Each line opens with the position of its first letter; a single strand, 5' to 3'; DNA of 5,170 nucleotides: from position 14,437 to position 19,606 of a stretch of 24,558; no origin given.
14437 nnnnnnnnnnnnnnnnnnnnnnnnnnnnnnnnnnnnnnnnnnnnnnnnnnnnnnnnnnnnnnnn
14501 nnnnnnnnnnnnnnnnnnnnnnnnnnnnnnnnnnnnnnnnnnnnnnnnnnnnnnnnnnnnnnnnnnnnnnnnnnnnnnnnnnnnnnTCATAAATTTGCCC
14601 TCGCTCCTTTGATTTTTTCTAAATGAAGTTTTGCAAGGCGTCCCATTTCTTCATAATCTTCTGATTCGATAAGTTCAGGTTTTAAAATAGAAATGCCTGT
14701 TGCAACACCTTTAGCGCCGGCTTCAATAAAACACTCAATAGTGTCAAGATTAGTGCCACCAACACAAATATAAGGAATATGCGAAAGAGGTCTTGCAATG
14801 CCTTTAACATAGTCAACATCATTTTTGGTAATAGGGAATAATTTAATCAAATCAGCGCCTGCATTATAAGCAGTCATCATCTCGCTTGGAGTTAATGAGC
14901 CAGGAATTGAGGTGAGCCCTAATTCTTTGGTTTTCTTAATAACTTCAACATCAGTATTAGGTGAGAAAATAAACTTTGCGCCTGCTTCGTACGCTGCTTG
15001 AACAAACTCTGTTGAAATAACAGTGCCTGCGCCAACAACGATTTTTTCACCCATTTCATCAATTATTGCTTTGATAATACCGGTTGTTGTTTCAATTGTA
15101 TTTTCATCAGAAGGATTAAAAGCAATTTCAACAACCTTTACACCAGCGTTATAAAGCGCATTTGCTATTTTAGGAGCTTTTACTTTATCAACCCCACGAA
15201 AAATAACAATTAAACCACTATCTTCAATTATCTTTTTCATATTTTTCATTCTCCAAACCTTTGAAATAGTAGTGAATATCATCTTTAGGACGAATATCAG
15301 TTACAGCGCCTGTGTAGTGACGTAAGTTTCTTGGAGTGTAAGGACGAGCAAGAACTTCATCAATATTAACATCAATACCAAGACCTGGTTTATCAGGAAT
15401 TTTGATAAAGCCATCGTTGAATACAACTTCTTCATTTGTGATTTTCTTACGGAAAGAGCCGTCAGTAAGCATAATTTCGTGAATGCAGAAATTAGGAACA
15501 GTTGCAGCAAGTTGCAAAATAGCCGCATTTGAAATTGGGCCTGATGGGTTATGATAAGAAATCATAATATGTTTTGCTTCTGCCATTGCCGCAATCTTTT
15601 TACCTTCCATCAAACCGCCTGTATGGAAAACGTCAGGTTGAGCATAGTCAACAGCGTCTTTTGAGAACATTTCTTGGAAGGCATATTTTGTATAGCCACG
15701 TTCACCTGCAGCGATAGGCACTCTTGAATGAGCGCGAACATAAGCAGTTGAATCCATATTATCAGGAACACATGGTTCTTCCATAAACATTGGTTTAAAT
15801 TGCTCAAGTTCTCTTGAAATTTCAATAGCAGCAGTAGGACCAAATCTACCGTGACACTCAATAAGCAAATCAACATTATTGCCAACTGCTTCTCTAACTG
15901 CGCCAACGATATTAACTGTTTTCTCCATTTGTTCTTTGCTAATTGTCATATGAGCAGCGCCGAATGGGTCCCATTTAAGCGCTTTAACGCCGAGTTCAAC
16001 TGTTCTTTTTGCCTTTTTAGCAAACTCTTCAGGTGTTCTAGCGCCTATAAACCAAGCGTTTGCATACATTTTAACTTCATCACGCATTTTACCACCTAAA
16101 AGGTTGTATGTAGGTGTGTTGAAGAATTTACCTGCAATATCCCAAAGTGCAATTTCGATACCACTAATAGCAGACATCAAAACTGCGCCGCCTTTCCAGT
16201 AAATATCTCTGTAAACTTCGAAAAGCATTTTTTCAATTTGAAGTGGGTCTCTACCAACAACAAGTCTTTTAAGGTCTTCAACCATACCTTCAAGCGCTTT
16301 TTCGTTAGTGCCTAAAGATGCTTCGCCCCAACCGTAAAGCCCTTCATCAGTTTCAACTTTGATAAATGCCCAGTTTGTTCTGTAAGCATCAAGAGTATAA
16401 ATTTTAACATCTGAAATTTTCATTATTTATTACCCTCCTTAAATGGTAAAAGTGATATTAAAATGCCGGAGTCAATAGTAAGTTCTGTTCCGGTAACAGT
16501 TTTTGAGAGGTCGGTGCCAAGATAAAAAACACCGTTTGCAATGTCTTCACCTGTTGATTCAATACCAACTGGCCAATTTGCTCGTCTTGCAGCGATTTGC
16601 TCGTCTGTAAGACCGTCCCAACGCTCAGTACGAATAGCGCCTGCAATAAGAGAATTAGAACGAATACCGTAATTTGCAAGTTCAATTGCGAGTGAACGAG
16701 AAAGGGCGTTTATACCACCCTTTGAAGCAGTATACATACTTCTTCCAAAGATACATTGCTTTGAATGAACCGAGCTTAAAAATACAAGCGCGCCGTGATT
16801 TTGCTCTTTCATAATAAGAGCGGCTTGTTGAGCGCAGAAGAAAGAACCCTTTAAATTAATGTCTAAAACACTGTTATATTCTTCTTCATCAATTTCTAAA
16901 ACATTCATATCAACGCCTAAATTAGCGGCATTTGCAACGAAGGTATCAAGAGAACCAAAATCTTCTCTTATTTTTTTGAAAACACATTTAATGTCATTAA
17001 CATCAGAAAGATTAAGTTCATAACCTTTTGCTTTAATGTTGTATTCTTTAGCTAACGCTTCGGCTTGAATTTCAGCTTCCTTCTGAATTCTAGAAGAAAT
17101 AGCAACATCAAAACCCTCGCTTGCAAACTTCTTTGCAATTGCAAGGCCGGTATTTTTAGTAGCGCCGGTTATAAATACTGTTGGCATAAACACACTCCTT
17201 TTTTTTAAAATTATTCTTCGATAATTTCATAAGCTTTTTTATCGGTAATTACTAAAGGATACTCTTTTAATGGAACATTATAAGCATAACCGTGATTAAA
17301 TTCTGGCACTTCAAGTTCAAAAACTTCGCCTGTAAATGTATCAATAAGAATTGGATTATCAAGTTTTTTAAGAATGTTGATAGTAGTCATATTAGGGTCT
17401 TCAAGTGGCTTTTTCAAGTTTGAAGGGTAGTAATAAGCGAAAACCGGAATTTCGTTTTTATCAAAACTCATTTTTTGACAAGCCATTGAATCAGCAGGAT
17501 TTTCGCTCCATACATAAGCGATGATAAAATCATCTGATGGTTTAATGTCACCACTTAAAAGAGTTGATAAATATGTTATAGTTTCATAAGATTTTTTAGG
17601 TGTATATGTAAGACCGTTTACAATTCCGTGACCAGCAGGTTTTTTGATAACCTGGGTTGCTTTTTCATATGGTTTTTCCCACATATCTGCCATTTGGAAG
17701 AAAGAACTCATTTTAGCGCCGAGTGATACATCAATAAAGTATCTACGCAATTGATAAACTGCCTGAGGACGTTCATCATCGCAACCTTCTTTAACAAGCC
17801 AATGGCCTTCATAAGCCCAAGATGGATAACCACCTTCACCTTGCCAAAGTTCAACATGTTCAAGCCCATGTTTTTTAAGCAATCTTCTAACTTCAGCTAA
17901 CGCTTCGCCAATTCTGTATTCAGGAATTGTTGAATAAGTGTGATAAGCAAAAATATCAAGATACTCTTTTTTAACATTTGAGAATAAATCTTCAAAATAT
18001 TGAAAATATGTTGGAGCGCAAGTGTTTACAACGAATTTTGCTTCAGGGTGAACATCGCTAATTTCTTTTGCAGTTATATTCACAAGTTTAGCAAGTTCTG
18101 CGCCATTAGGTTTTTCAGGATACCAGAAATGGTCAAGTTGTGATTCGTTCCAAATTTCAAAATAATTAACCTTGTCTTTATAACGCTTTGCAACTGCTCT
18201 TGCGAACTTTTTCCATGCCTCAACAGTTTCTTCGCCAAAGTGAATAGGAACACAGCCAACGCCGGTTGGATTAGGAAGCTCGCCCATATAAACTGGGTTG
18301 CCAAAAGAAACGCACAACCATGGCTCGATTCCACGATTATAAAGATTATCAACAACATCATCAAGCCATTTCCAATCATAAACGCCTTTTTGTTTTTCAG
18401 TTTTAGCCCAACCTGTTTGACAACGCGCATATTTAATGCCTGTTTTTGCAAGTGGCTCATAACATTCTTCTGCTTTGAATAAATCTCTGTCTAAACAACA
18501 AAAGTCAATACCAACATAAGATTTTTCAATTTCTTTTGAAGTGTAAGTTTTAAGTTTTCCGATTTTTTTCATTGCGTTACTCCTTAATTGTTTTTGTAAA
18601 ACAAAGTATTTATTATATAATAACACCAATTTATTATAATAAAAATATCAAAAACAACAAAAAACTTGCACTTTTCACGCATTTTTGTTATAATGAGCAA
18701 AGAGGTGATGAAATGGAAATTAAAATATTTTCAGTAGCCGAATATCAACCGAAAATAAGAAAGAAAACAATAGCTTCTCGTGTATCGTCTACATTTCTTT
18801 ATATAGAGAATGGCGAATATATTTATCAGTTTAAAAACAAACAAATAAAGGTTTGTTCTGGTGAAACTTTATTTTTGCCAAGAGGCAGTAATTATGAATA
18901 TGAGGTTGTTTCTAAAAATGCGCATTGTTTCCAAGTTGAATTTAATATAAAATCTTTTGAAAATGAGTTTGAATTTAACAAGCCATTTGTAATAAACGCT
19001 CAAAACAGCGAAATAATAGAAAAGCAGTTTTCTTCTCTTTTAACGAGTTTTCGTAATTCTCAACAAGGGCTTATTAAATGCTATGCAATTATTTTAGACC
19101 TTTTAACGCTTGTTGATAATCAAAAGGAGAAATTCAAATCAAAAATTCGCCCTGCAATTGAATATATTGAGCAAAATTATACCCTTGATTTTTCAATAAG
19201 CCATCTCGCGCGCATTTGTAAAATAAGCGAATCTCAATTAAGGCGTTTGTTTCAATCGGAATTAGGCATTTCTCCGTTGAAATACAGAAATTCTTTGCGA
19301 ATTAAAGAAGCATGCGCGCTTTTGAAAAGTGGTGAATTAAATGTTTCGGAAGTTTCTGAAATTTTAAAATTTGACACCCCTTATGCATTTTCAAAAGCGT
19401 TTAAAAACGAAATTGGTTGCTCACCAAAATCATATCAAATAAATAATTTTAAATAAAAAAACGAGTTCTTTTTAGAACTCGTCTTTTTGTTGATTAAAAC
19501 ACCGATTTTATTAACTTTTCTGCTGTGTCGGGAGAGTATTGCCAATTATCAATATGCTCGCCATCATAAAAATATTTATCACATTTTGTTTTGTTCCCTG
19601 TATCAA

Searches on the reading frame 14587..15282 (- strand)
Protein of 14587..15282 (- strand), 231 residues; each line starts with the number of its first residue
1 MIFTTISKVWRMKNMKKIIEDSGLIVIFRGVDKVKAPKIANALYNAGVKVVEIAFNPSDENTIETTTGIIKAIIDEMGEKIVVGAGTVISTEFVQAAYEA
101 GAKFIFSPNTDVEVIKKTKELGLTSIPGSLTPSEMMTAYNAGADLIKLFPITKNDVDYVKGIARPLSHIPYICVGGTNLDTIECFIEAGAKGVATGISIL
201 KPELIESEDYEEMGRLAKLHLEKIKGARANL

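Call 10: search_protein_families(library=pfam, proteins=[window:14587-15282:-], max_evalue=0.01)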
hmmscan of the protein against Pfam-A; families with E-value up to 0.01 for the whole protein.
window:14587-15282:- (231 aa): 3 families
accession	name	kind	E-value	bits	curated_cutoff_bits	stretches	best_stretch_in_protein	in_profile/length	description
PF01081.25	Aldolase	-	1.4e-30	106.7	27.8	1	20-215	6-195/196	KDPG and KHG aldolase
PF02581.23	TMP-TENI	-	7.3e-05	22.7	27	1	36-195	14-176/180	Thiamine monophosphate synthase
PF00682.25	HMGL-like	-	7.5e-05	22.7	29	0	38-105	27-89/260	HMGL-like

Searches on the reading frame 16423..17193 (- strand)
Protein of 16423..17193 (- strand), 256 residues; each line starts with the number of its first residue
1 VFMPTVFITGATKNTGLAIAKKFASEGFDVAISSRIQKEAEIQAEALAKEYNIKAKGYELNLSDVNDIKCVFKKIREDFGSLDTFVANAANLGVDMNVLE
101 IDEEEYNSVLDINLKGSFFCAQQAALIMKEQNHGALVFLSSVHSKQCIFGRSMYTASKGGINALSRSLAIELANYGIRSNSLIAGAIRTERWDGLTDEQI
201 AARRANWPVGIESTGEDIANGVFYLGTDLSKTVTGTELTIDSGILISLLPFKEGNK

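Call 10: search_protein_families(library=pfam, proteins=[window:16423-17193:-], max_evalue=0.01)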
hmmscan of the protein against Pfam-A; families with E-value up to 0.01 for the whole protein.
window:16423-17193:- (256 aa): 4 families
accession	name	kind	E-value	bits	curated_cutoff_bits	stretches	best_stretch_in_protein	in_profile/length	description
PF13561.12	adh_short_C2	-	1.4e-51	175.8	27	1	10-244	1-235/236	Enoyl-(Acyl carrier protein) reductase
PF00106.31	adh_short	-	5.8e-42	143.8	26.6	1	5-197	2-192/195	short chain dehydrogenase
PF08659.16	KR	-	1e-08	35.8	22.6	1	5-167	2-162/180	KR domain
PF23441.1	SDR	-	2.1e-05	24.5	27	1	5-245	9-256/258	SDR-like rossmann domain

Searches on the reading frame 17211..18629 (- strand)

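Call 11: search_protein_families(library=pfam, proteins=[window:17211-18629:-], max_evalue=0.01)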
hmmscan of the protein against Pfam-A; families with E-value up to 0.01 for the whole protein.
window:17211-18629:- (472 aa): 2 families
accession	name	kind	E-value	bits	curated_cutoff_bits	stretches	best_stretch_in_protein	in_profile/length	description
PF02449.21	Glyco_hydro_42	-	2.3e-07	31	21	1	54-107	13-67/376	Beta-galactosidase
PF01229.23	Glyco_hydro_39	-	3.6e-06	26.5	26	1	63-236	46-230/472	Glycosyl hydrolases family 39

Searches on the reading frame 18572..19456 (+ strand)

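Call 11: search_protein_families(library=pfam, proteins=[window:18572-19456:+], max_evalue=0.01)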
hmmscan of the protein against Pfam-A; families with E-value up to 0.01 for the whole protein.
window:18572-19456:+ (294 aa): 5 families
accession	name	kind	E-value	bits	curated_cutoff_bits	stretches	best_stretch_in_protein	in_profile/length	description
PF12833.13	HTH_18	-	5.5e-19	68.7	33.6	1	212-289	1-78/80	Helix-turn-helix domain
PF00165.29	HTH_AraC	-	7.7e-15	55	26.6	2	199-240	1-42/42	Bacterial regulatory helix-turn-helix proteins, AraC family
PF22200.2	ExsA_N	-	0.00013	22.7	27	1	74-167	2-101/136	ExsA N-terminal regulatory domain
PF02311.25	AraC_binding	-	0.001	19.3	21.1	1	74-158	25-114/135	AraC-like ligand binding domain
PF01418.23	HTH_6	-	0.0086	16.5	28.3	0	177-229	3-57/77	Helix-turn-helix domain, rpiR family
